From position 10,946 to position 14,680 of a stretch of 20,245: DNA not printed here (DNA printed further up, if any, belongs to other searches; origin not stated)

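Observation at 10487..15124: Foreign-looking island after ssb: a giant Upf1/DNA2-like helicase with a novel N-terminus, a possible uncharacterised defence system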

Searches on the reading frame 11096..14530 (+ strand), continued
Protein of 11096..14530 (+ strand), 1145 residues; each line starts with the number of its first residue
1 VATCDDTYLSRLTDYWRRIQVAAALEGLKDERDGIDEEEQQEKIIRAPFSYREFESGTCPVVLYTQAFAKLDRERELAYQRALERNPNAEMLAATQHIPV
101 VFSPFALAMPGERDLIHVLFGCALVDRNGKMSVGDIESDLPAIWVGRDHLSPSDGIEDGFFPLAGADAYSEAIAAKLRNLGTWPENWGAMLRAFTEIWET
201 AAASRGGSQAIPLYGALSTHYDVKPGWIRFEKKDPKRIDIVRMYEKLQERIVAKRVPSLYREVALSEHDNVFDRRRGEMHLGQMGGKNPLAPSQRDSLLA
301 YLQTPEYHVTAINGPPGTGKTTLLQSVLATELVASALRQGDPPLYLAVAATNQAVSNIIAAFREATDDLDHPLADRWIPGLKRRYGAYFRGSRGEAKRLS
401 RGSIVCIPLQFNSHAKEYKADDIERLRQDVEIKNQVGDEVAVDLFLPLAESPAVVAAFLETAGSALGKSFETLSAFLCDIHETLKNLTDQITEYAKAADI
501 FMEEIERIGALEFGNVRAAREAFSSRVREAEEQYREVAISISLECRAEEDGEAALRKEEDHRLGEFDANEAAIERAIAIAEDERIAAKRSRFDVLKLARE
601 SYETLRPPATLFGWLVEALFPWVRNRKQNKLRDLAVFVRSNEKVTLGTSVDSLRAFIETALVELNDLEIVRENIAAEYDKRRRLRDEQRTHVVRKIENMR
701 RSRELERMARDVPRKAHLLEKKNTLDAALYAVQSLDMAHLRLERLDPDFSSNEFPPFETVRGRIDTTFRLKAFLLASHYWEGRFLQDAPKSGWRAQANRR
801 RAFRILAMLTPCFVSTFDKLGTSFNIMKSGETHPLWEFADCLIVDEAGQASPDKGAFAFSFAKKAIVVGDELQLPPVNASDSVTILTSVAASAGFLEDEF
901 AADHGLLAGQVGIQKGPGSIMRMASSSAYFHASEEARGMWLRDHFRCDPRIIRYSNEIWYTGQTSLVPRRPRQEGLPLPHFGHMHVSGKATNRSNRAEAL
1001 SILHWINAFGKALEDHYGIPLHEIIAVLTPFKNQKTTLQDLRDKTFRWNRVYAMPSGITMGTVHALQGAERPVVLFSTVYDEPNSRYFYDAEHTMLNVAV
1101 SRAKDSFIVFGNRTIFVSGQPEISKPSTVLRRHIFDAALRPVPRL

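Call 70: fold_search(model_id=the predicted structure, library=pdb)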
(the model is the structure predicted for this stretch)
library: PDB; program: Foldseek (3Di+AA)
matches with E <= 10: 604; with E <= 0.001: 54
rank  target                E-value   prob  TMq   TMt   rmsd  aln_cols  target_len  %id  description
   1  8ftm_B                2.1e-13  1.00  0.32  0.48  36.8       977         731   12  Setx-ssRNA-ADP-SO4 complex (released 2023-10-25)
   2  8ftm_A                2.5e-13  1.00  0.32  0.49  34.1       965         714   12  Setx-ssRNA-ADP-SO4 complex (released 2023-10-25)
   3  8xi2_Q                1.7e-12  1.00  0.32  0.29  34.0      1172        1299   11  Cryo-EM structure of the Chlamydomonas C* complex (released 2024-10-09)
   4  2wjv_B                3.2e-12  1.00  0.30  0.44  42.7      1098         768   11  Crystal structure of the complex between human nonsense mediated decay factors UPF1 and UPF2 (released 2009-07-07)
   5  2wjv_A                5.3e-12  1.00  0.30  0.43  39.4       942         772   12  Crystal structure of the complex between human nonsense mediated decay factors UPF1 and UPF2 (released 2009-07-07)
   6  9l5s_Y                7.2e-12  1.00  0.33  0.29  40.5      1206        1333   11  Cryo-EM structure of the thermophile spliceosome (state B*Q1) (released 2025-03-12)
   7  4pj3                  7.2e-12  1.00  0.33  0.28  31.2      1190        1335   10  Structural insight into the function and evolution of the spliceosomal helicase Aquarius, Structure of Aquarius in compl (released 2015-01-21)
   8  2xzp                  7.6e-12  1.00  0.30  0.52  40.8      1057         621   11  Upf1 helicase (released 2011-03-30)
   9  2xzl_A                7.9e-12  1.00  0.20  0.29  12.4       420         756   19  Upf1-RNA complex (released 2011-03-30)
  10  2xzo_A                8.3e-12  1.00  0.21  0.38  13.1       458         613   18  Upf1 helicase - RNA complex (released 2011-03-30)
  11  8rd3_A                9.1e-12  1.00  0.21  0.37   7.5       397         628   18  Crystal structure of Saccharomyces cerevisiae Nmd4 protein bound to Upf1 helicase domain (released 2024-08-14)
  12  8ro0_Q                9.5e-12  1.00  0.32  0.27  35.7      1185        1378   10  Structure of the C. elegans Intron Lariat Spliceosome primed for disassembly (ILS') (released 2024-08-07)
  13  8c6j_U                1.1e-11  1.00  0.33  0.29  33.8      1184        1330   10  Human spliceosomal PM5 C* complex (released 2023-07-12)
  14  5xjc_Q                1.6e-11  1.00  0.32  0.28  32.1      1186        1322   10  Cryo-EM structure of the human spliceosome just prior to exon ligation at 3.6 angstrom (released 2017-07-05)
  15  9l5t_Y                2.1e-11  1.00  0.32  0.28  30.7      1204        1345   10  Cryo-EM structure of the thermophile spliceosome (state B*Q2) (released 2025-03-12)
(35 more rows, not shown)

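Call 72: search_dna_similar(query=window:11096-14530:+, collection=plasmids, mode=protein, max_rows=12)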
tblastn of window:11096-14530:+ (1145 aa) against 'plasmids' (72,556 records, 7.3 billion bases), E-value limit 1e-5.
Records with a match: 736; places in all: 737; records where one place covers at least 80% of the query: 0.
Best place of each record, by identity: <60% 736.
By first word of the organism name: Klebsiella 534; Ralstonia 23; Agrobacterium 23; Raoultella 17; Escherichia 16; Nostoc 14; Acinetobacter 13; Bacillus 12; Acetobacter 11; Pseudomonas 7; and 42 more.
By predicted mobility (MOB-suite, as given by PLSDB): conjugative 586; non-mobilizable 87; mobilizable 63.
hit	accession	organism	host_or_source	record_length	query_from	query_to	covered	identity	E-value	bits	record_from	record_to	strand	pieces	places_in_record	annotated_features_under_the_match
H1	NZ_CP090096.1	Neorhizobium galegae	Galega,Cell culture,Plant nodule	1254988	111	1144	57%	35.5%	9e-54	306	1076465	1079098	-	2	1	record has no annotation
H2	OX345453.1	Salmonella enterica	Gallus gallus,Poultry farm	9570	281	1137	56%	35.8%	1e-57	330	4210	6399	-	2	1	record has no annotation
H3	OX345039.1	Salmonella enterica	Gallus gallus,Hen feces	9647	281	1137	56%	35.8%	1e-57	330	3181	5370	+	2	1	none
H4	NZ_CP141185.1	Hymenobacter sp. GOD-10R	single cell,Crepidiastrum sonchifolium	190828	87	1144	59%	33.3%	1e-49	291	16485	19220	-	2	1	AAA domain-containing protein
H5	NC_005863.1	Nitratidesulfovibrio vulgaris str. Hildenborough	-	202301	236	1134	54%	35.2%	2e-44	282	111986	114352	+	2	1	AAA domain-containing protein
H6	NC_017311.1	Nitratidesulfovibrio vulgaris RCH1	-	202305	236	1134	54%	35.2%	2e-44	282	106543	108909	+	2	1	AAA domain-containing protein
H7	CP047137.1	Ralstonia solanacearum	Potato,Single cell,tuber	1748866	276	1135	52%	35.7%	4e-45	282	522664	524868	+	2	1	hypothetical protein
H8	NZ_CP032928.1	Agrobacterium tumefaciens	Rubus sp.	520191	281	1136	51%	36.4%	1e-59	320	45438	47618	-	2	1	AAA domain-containing protein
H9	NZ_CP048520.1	Agrobacterium tumefaciens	walnut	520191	281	1136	51%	36.4%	1e-59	320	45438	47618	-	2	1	AAA domain-containing protein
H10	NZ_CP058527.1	Agrobacterium tumefaciens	-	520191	281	1136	51%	36.4%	1e-59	320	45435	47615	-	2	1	AAA domain-containing protein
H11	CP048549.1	Agrobacterium tumefaciens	walnut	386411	281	1136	51%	36.4%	2e-58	319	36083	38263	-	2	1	hypothetical protein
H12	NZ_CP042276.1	Agrobacterium tumefaciens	Juglans regia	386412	281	1136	51%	36.4%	2e-58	319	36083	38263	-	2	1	AAA domain-containing protein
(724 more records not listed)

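Call 73: search_dna_similar(query=window:11096-14530:+, collection=phages, mode=protein, max_rows=8)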
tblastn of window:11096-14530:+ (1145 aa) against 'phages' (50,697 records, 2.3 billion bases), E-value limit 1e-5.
Records with a match: 6; places in all: 6; records where one place covers at least 80% of the query: 0.
Best place of each record, by identity: <60% 6.
By first word of the organism name: Bacteriophage 2; Staphylococcus 2; Salmonella 1; Klebsiella 1.
By host as written in the record: - 2; Staphylococcus aureus 2; Salmonella enterica subsp. enterica serovar Kentucky 1; Klebsiella pneumoniae 1.
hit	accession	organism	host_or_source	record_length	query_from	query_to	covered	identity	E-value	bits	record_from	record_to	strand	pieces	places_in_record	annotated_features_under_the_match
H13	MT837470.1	Bacteriophage sp.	human fecal samples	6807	240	1136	53%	34.5%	2e-47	286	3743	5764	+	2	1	record has no annotation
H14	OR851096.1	Salmonella phage S.Kent 1-2-1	Salmonella enterica subsp. enterica ...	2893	772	1137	32%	38.2%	1e-57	221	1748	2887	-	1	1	record has no annotation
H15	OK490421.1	Klebsiella phage Kp4866-6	Klebsiella pneumoniae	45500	806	1109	27%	26.7%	1e-8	66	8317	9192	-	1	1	record has no annotation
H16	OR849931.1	Staphylococcus phage SA 1298 Kay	Staphylococcus aureus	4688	802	1112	27%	25.5%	1e-6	59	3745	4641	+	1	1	record has no annotation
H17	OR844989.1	Staphylococcus phage SA 1306 Kay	Staphylococcus aureus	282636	802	1112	27%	25.5%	1e-6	59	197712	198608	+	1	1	record has no annotation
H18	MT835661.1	Bacteriophage sp.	human fecal samples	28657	840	1116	24%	22.7%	2e-9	68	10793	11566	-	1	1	record has no annotation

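Call 76: find_related_loci(query=A4, collection=metagenome_contigs, flank=8000)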
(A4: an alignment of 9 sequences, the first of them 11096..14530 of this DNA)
Query A4 (1145 aa) in metagenome_contigs; peptide patterns used: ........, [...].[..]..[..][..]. (x = any residue, [..] = any of these).
600 stretches matched a pattern (row limit reached: there are more); 391 encode a relative of the query (tblastn E <= 1e-3); the best 80 are kept; 80 distinct loci.
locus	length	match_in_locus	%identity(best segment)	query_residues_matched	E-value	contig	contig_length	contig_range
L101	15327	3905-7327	41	1-1135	0e+0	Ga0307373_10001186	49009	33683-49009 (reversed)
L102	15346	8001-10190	31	281-1137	2e-89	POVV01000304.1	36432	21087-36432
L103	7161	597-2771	31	281-1137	1e-86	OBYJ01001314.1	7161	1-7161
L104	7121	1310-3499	30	281-1137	1e-84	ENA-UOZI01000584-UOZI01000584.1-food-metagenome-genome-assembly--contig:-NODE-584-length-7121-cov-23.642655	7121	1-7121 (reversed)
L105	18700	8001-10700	27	124-1137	7e-78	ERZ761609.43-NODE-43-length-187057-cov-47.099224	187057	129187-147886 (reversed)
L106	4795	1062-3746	27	144-1135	2e-72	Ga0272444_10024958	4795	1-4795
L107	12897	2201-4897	39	80-1134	5e-68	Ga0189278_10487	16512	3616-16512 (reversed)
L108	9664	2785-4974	37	281-1137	2e-66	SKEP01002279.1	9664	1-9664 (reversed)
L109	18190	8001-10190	35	281-1137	3e-65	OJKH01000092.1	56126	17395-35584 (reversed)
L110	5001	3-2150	37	282-1138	4e-65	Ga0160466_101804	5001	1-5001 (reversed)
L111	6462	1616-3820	37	260-1138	7e-65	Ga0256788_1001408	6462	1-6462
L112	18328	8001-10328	37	238-1138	1e-63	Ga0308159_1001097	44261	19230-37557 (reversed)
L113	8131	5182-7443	39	238-1116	2e-62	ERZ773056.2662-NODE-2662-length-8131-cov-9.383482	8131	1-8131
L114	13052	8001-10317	39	238-1135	3e-62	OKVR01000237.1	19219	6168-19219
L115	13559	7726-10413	38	96-1135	5e-62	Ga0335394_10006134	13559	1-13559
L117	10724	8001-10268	39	86-1135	1e-61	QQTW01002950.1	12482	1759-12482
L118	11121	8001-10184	38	281-1135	2e-61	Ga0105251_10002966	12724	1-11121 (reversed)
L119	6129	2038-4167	33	290-1135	1e-61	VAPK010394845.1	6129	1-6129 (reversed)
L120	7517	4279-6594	38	238-1135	2e-61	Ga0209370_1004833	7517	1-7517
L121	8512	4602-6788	37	279-1135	5e-61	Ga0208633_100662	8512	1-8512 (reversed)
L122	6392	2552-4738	37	279-1135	4e-61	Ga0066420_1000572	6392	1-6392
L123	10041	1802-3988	38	281-1135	6e-61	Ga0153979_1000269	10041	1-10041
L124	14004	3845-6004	35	290-1137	3e-60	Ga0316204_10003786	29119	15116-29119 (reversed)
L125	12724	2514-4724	35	261-1136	2e-60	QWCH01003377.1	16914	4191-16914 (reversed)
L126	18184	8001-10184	39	281-1135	9e-60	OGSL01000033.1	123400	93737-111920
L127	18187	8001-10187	37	281-1135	2e-59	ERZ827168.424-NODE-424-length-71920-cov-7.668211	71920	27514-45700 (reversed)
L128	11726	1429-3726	36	240-1135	8e-59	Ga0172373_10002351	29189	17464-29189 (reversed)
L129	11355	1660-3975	37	238-1135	1e-58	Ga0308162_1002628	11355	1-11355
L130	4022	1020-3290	36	280-1136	3e-59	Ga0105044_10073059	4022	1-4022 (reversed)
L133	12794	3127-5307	35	281-1135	2e-58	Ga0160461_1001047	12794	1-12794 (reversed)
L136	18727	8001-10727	33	111-1135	3e-58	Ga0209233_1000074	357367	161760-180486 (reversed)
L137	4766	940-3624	32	94-1135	1e-58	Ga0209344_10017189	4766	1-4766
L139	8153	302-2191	35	280-1137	1e-57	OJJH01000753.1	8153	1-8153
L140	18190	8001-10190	37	281-1135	1e-57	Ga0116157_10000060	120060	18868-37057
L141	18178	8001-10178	36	281-1135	2e-57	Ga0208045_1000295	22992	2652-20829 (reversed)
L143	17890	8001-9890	35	280-1137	2e-57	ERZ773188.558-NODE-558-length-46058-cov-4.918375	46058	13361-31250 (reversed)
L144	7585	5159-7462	36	240-1135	2e-57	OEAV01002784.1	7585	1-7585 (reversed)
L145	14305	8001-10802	37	90-1135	3e-57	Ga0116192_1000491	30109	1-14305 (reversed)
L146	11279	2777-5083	35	128-1136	6e-57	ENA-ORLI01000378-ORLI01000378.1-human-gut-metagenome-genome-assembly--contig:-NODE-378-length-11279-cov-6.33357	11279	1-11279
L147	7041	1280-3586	35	128-1136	5e-57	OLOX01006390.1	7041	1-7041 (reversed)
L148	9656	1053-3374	35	123-1136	6e-57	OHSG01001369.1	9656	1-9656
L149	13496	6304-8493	37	281-1135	4e-57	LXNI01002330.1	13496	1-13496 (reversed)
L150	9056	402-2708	35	128-1136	5e-57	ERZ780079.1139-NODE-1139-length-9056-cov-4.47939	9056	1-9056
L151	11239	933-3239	35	128-1136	1e-56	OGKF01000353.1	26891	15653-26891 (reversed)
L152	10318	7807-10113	35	128-1136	8e-57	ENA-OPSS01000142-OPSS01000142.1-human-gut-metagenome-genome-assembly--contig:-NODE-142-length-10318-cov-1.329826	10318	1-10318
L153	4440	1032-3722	36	92-1137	5e-57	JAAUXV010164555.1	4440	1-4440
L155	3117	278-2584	35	128-1136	1e-56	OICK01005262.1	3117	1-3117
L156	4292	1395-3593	35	280-1135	5e-56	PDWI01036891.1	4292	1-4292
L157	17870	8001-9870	35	280-1137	2e-55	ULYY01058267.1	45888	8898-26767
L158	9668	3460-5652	38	259-1121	2e-55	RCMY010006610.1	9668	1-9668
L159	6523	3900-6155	35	281-1135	4e-55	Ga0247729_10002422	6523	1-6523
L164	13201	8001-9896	34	280-1137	9e-55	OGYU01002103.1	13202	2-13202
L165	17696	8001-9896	34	280-1137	9e-55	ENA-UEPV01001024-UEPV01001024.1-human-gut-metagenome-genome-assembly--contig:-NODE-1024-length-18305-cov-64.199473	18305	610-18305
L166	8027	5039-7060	35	240-1136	7e-55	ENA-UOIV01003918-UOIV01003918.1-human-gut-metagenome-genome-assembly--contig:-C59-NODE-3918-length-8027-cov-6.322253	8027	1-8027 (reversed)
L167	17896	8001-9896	34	280-1137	1e-54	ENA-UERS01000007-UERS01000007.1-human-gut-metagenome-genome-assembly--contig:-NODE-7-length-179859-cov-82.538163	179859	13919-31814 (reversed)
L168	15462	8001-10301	36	281-1135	2e-54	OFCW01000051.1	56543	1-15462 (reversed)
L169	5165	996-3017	36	240-1136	2e-54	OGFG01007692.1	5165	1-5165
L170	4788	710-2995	33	281-1135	2e-54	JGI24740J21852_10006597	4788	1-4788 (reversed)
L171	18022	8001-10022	36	240-1136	5e-54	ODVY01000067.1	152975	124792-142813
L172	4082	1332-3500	34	279-1135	1e-54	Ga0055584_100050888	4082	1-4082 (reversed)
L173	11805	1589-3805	36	240-1121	4e-54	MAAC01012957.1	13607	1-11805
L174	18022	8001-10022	36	240-1136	3e-54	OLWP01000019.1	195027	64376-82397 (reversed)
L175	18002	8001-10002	34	239-1137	6e-54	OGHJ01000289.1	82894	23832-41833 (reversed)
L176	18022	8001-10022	36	240-1136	6e-54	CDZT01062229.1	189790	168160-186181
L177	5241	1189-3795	33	114-1136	5e-54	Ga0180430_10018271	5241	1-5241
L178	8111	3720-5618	35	280-1136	2e-53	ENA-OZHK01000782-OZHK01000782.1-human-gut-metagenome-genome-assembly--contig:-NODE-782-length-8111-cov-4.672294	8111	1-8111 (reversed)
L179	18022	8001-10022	35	240-1136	1e-53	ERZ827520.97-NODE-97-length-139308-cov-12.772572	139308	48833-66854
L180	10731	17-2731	34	118-1135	4e-53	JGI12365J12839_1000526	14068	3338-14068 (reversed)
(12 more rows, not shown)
